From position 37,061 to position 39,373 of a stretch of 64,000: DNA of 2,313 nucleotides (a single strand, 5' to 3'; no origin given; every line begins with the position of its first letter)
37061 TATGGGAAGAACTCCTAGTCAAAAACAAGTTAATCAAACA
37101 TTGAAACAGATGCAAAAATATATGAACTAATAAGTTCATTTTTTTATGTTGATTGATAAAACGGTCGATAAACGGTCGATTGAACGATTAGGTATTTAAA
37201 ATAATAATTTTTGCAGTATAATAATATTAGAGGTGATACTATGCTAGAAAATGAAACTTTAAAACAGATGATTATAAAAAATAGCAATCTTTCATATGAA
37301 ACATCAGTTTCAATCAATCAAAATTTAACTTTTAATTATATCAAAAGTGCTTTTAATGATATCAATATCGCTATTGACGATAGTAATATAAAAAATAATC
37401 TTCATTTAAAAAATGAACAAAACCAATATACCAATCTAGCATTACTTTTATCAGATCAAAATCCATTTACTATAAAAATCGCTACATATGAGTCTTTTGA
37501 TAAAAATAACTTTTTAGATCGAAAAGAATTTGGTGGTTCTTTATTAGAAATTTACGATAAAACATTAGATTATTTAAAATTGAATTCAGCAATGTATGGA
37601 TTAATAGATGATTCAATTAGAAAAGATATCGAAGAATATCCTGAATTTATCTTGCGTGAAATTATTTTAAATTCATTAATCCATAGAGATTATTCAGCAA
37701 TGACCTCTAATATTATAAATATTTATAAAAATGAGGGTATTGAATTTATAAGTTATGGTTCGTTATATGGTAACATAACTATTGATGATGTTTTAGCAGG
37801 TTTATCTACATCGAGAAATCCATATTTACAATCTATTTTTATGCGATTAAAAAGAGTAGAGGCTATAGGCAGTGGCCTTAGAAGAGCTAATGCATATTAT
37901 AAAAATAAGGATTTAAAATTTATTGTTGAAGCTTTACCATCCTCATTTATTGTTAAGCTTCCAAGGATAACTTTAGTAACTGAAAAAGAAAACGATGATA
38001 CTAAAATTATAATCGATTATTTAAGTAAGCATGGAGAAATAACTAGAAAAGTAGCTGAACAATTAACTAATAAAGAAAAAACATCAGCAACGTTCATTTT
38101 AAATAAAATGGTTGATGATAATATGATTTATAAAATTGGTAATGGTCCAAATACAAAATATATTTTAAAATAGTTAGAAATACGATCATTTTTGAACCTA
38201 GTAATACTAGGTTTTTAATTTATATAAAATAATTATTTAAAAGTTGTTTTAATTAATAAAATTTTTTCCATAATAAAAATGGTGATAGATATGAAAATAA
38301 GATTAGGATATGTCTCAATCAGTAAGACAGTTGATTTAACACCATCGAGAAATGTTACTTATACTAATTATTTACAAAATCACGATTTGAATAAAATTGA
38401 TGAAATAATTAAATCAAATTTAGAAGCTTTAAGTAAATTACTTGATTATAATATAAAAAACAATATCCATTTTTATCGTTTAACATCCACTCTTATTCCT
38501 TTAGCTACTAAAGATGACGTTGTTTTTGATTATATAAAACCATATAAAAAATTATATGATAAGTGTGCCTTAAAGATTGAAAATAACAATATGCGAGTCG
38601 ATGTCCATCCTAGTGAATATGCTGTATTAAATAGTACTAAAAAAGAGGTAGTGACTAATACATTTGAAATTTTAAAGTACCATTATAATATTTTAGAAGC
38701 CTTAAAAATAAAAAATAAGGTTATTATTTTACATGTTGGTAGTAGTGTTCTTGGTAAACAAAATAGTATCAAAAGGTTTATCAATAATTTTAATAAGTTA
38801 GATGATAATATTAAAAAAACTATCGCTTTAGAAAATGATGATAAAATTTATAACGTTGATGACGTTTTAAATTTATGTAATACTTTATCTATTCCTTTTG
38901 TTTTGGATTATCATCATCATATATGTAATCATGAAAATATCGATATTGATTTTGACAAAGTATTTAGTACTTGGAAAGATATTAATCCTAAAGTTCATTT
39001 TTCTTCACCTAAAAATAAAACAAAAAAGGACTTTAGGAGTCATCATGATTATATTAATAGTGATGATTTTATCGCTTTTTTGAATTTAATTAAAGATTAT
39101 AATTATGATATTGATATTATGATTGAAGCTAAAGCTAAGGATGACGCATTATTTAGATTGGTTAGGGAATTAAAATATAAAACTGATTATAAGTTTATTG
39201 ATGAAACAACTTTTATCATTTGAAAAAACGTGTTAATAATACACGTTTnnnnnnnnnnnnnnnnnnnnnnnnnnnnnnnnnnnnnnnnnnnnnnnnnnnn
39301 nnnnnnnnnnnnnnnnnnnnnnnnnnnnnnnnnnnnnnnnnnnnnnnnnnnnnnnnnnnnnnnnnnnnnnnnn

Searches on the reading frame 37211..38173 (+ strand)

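Call 94: search_protein_families(library=pfam, proteins=[window:37211-38173:+], max_evalue=0.00001)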
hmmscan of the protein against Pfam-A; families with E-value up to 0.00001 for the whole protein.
window:37211-38173:+ (320 aa): 1 family
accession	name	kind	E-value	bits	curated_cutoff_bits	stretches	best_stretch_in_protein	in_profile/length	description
PF13749.12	HATPase_c_4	-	4.2e-09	36.7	26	1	169-236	6-74/89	Putative ATP-dependent DNA helicase recG C-terminal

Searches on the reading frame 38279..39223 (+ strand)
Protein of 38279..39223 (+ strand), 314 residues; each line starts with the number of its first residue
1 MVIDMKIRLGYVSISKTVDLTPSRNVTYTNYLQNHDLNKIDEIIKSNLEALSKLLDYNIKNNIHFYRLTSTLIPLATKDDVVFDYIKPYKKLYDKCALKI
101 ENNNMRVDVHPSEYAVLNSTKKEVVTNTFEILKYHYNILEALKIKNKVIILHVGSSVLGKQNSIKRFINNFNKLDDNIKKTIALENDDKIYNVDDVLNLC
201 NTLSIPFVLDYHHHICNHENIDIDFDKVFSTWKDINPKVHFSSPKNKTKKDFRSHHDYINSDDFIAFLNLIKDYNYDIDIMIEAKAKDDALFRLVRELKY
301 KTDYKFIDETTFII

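Call 94: search_protein_families(library=pfam, proteins=[window:38279-39223:+], max_evalue=0.00001)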
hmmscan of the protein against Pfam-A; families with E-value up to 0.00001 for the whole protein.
window:38279-39223:+ (314 aa): 1 family
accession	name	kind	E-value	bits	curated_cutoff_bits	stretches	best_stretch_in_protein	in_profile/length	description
PF03851.20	UvdE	-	1.4e-69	234.9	24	1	9-269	1-273/275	UV-endonuclease UvdE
